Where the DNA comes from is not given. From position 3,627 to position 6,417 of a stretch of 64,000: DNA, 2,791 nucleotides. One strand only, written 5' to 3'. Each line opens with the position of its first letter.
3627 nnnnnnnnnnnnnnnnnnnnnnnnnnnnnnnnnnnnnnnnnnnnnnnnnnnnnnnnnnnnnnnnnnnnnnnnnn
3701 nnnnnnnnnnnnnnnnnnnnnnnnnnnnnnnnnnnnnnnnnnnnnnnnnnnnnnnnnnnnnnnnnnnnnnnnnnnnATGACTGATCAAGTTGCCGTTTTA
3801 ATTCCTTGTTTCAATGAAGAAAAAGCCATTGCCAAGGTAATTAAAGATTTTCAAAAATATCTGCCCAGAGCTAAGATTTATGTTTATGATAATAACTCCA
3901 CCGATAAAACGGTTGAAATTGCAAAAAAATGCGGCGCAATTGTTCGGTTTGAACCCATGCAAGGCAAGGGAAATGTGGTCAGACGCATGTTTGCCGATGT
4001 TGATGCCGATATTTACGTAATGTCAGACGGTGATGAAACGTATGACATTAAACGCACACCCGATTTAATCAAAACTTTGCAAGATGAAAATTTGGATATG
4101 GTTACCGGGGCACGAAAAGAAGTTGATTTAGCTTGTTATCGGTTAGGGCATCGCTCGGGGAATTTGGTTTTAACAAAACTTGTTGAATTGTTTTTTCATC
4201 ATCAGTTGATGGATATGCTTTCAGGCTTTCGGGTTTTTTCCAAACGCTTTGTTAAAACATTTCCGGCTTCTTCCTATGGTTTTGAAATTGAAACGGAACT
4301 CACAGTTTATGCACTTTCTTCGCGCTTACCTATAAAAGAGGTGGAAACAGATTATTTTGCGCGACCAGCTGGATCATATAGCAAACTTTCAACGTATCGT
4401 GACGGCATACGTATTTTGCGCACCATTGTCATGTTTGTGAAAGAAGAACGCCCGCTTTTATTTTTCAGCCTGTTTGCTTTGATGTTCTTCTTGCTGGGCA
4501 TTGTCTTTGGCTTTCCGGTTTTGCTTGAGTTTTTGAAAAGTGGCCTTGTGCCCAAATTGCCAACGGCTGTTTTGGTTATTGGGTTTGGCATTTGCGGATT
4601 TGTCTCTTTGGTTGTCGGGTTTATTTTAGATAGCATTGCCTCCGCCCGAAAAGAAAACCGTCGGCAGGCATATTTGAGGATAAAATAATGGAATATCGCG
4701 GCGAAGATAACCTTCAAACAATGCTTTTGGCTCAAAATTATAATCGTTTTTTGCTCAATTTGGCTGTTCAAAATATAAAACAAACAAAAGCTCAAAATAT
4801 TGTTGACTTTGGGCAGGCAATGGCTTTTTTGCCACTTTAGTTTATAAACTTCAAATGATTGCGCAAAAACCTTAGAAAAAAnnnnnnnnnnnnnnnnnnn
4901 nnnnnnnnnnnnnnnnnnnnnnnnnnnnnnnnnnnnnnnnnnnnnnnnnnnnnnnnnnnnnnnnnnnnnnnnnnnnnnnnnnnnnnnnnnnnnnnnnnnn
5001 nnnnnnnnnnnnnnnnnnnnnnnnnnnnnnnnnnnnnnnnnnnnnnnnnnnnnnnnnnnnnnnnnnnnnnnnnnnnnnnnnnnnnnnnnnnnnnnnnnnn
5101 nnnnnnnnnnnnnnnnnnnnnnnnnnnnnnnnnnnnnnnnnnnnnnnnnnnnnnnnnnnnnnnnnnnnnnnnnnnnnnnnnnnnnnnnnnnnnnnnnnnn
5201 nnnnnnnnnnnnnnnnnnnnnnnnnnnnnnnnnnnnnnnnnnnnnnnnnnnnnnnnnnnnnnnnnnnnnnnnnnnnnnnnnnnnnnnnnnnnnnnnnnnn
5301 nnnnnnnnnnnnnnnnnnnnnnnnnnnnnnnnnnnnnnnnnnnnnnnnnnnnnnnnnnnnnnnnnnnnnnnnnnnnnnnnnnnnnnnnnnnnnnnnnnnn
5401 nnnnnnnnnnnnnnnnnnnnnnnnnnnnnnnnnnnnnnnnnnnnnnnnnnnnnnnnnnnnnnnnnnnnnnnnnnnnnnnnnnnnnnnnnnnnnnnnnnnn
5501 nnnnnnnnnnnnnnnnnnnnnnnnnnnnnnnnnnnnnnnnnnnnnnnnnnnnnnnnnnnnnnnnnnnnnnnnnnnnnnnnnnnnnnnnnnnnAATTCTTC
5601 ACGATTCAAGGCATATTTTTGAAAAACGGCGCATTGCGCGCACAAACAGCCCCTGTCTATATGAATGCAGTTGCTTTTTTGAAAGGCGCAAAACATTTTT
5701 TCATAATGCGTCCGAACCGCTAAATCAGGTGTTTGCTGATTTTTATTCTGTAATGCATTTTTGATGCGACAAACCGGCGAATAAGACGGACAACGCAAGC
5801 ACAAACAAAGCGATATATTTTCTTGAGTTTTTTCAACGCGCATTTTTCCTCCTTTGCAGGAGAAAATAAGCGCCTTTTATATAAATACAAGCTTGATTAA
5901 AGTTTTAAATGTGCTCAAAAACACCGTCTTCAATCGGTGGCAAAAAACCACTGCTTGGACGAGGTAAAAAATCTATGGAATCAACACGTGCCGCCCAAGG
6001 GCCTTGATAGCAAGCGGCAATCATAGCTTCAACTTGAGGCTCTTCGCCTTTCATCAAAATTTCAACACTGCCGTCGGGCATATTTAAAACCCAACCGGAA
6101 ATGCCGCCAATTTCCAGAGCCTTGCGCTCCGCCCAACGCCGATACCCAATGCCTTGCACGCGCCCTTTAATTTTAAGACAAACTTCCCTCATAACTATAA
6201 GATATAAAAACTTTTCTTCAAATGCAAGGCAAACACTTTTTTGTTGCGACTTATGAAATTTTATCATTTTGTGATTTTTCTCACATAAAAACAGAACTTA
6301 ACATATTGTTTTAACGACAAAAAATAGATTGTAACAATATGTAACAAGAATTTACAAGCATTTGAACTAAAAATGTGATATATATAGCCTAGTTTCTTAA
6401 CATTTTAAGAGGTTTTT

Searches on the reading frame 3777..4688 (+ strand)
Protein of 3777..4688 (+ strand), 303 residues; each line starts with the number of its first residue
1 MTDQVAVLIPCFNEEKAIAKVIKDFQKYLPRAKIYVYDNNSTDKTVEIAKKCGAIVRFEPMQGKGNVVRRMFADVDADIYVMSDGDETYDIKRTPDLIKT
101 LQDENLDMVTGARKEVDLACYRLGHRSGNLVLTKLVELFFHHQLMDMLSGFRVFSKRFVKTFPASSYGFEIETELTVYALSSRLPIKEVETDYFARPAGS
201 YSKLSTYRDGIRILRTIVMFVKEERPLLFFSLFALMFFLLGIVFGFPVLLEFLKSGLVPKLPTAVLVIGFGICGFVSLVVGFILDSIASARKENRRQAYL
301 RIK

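Call 28: search_protein_families(library=pfam, proteins=[window:3777-4688:+], max_evalue=0.00001)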
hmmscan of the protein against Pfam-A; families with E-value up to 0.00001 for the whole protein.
window:3777-4688:+ (303 aa): 2 families
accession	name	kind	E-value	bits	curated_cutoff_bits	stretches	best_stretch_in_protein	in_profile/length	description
PF00535.33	Glycos_transf_2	-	7.5e-19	68.7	23.3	1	7-159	2-164/168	Glycosyl transferase family 2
PF13641.12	Glyco_tranf_2_3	-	5.2e-09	36.9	27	1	4-148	2-148/230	Glycosyltransferase like family 2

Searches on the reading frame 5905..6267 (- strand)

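Call 28: search_protein_families(library=pfam, proteins=[window:5905-6267:-], max_evalue=0.00001)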
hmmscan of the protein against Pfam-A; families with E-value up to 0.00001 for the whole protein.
window:5905-6267:- (120 aa): 1 family
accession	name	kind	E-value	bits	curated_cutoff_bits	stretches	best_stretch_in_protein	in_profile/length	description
PF00708.24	Acylphosphatase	-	6.7e-21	74.8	22.5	1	31-102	3-73/85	Acylphosphatase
